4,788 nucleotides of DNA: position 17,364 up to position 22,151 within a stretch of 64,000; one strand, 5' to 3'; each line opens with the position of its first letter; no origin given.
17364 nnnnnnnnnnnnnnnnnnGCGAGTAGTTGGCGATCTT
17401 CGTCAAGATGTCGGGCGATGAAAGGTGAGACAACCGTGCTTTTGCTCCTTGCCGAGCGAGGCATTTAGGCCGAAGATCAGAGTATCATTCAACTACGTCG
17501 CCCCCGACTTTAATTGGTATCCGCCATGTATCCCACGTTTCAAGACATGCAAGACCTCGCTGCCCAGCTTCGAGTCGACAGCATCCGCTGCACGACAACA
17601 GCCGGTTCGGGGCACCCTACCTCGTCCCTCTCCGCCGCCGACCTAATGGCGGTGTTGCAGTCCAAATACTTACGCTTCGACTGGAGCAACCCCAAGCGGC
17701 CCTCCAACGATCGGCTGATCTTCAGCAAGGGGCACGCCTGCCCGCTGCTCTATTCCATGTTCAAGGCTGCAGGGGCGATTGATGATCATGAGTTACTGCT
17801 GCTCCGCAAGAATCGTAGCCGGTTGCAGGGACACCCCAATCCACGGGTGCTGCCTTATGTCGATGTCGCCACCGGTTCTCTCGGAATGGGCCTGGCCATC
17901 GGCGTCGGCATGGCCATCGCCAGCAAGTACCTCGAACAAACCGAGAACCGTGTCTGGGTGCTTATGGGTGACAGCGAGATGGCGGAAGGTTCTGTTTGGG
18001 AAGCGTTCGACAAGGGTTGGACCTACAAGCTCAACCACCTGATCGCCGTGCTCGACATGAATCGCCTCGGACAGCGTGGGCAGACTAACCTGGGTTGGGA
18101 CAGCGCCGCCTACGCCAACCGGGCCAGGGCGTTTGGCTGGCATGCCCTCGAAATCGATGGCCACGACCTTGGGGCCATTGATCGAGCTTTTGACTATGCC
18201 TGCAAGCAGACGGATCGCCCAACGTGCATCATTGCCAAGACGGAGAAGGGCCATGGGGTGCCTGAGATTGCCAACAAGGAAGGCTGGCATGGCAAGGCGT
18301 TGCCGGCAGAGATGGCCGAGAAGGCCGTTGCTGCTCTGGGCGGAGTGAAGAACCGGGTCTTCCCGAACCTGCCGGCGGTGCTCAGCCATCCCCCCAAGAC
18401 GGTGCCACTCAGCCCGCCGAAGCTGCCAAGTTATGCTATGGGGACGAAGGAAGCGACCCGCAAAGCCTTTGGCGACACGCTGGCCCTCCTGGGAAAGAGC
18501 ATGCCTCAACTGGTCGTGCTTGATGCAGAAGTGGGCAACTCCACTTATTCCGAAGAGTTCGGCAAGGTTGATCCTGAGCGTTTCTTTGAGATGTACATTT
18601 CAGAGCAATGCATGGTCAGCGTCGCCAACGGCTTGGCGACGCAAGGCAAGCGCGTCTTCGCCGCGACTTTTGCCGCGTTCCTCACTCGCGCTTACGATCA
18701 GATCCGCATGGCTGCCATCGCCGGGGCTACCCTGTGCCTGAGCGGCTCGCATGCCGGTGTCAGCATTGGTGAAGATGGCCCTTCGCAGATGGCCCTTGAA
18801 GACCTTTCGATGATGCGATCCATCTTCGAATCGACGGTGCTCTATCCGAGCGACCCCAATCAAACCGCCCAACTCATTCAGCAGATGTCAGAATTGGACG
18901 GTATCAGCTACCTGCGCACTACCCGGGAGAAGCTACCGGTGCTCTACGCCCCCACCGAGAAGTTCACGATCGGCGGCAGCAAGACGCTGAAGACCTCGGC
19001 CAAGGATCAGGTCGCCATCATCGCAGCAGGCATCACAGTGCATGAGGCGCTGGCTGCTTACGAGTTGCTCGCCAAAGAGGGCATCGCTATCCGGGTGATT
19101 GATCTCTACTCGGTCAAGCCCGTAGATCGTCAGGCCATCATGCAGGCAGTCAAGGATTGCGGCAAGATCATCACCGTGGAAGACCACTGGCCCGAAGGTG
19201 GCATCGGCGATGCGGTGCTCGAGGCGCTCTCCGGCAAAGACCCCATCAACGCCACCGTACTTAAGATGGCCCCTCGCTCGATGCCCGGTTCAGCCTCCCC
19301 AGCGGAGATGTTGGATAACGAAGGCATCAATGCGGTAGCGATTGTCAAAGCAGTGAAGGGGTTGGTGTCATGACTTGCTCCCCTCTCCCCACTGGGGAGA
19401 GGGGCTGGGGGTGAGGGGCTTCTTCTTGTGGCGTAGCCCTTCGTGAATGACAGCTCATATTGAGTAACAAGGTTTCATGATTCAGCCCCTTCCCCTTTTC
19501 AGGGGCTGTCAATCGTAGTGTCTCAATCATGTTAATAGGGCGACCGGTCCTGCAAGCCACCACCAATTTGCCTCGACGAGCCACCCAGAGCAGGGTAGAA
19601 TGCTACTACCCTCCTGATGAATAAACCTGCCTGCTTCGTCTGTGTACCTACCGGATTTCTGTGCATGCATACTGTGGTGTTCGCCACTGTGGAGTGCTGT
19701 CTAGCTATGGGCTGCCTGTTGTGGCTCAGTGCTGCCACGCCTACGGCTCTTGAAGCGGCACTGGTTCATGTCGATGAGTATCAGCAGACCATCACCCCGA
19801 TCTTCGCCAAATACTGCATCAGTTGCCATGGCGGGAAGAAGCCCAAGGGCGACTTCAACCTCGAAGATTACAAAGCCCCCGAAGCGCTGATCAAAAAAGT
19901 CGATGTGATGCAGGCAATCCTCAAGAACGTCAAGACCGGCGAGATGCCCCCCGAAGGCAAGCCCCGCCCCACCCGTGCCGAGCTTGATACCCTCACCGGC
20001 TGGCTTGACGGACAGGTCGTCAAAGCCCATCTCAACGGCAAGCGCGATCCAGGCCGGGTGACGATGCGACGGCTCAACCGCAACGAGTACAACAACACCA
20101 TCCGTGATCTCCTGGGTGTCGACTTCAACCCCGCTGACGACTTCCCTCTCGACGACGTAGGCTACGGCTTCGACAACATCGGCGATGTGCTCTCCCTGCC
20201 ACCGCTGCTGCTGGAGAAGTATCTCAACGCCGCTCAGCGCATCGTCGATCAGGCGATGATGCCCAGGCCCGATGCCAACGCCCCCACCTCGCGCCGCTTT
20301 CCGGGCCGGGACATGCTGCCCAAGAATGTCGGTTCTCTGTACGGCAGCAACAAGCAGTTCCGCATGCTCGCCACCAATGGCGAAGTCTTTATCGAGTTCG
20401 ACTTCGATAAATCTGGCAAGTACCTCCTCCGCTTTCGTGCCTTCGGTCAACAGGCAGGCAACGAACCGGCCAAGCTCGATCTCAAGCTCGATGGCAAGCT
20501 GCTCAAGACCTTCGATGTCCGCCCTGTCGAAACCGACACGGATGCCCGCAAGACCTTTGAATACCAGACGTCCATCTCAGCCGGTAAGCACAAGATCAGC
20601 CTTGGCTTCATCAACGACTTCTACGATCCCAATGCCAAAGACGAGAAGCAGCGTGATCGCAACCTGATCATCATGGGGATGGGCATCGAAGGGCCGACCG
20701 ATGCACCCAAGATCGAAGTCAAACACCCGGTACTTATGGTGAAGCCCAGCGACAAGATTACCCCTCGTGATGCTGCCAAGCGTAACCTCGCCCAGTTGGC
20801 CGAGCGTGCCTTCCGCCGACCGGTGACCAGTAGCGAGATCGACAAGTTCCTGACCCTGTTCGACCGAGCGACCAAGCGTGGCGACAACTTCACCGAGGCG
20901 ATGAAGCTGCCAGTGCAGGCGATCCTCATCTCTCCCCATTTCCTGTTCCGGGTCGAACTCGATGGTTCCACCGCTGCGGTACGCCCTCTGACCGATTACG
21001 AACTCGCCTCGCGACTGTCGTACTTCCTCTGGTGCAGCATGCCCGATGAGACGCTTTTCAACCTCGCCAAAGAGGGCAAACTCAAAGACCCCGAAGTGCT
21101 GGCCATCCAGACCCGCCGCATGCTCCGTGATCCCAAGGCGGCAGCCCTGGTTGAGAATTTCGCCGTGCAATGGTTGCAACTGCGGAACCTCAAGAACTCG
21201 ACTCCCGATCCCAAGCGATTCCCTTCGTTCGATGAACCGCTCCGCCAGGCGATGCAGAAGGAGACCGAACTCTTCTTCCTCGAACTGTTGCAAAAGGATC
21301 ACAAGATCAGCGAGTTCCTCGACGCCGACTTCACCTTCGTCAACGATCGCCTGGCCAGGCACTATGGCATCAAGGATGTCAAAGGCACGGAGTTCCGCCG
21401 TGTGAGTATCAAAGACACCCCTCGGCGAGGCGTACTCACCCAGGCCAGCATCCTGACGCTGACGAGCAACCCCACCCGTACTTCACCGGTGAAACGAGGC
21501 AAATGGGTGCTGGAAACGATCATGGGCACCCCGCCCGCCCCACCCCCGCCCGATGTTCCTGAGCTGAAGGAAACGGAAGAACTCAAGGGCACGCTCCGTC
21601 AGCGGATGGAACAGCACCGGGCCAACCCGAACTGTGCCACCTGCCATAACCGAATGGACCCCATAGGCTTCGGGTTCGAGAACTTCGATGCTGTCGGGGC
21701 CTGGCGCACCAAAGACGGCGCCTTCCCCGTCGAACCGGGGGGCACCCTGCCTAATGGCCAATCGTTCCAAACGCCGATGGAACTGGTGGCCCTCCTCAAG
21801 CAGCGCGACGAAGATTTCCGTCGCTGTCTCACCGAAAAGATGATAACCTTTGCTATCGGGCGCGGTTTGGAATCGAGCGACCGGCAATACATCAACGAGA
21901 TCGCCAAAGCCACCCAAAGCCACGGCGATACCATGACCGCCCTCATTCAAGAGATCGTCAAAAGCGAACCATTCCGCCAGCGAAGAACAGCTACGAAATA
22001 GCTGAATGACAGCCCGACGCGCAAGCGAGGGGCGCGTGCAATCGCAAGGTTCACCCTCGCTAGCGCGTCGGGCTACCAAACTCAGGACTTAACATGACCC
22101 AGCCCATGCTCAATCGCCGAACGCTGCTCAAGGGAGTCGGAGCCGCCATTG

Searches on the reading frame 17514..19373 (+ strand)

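Call 45: search_protein_families(library=pfam, proteins=[window:17514-19373:+], max_evalue=0.0001)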
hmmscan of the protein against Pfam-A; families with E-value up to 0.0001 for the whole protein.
window:17514-19373:+ (619 aa): 6 families
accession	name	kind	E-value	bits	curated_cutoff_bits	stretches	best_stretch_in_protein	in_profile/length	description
PF00456.26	Transketolase_N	-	1.9e-47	162.3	22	1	14-276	4-276/334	Transketolase, thiamine diphosphate binding domain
PF02779.29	Transket_pyr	-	1e-43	149.4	27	1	314-475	4-173/174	Transketolase, pyrimidine binding domain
PF02780.25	Transketolase_C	-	8.6e-29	100.4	25.9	1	492-609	4-123/124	Transketolase, C-terminal domain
PF00676.26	E1_dh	-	5.4e-08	32.6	22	1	121-232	101-210/300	Dehydrogenase E1 component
PF13292.11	DXP_synthase_N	-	7.4e-08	32.4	21.2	1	10-184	16-172/274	1-deoxy-D-xylulose-5-phosphate synthase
PF22613.1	Transketolase_C_1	-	1.6e-05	25.6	27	1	493-541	6-55/113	Transketolase-like TK C-terminal domain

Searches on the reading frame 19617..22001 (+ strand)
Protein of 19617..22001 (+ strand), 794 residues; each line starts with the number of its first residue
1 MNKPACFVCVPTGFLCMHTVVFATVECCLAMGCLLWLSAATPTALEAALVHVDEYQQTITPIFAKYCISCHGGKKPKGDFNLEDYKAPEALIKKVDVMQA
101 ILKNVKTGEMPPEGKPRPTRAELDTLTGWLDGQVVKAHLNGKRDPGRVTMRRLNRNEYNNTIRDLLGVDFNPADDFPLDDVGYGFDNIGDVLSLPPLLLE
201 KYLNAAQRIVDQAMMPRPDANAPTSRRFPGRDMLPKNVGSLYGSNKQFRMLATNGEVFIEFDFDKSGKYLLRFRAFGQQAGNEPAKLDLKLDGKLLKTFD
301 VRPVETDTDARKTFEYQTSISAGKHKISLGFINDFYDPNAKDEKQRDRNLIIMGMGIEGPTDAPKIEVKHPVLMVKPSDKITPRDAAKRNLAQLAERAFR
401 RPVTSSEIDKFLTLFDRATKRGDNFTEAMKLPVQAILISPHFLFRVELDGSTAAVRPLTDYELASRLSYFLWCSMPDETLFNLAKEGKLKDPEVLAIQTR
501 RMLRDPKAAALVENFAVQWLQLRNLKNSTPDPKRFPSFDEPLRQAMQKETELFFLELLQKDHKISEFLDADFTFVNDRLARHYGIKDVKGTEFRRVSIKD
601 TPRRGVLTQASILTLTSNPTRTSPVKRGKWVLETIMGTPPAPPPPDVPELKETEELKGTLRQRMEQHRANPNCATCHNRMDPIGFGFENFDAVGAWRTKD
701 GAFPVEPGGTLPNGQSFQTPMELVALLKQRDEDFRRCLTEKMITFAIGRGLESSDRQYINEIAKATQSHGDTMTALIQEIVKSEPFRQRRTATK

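Call 43: find_encoding_contigs(protein=window:19617-22001:+, flank=10000, max_places=1)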
Protein window:19617-22001:+ (794 aa): no gene with exactly this product is on record in the collection.

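Call 45: search_protein_families(library=pfam, proteins=[window:19617-22001:+], max_evalue=0.0001)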
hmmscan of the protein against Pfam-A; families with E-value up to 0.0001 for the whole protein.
window:19617-22001:+ (794 aa): 8 families
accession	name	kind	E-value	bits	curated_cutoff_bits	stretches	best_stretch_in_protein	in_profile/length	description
PF07631.16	PSD4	-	1.8e-50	171.1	23.3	1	458-585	1-128/128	Protein of unknown function (DUF1592)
PF07627.16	PSCyt3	-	9.7e-40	135.3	27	1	603-700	1-98/98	Protein of unknown function (DUF1588)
PF07626.16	PSD3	-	1.2e-28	99.8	23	1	151-214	1-64/65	Protein of unknown function (DUF1587)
PF07624.16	PSD2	-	5.8e-25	87.3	25.8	1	713-786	1-74/74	Protein of unknown function (DUF1585)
PF07637.16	PSD5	-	3.9e-23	82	34.2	1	387-447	2-62/62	Protein of unknown function (DUF1595)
PF16841.11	CBM60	-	1.5e-11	45.1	28.2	1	272-363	3-82/91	Ca-dependent carbohydrate-binding module xylan-binding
PF13442.11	Cytochrome_CBB3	-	2.3e-08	34.7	27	1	60-130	7-68/68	Cytochrome C oxidase, cbb3-type, subunit III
PF07635.16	PSCyt1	-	8.1e-07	30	22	1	67-114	1-59/59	Planctomycete cytochrome C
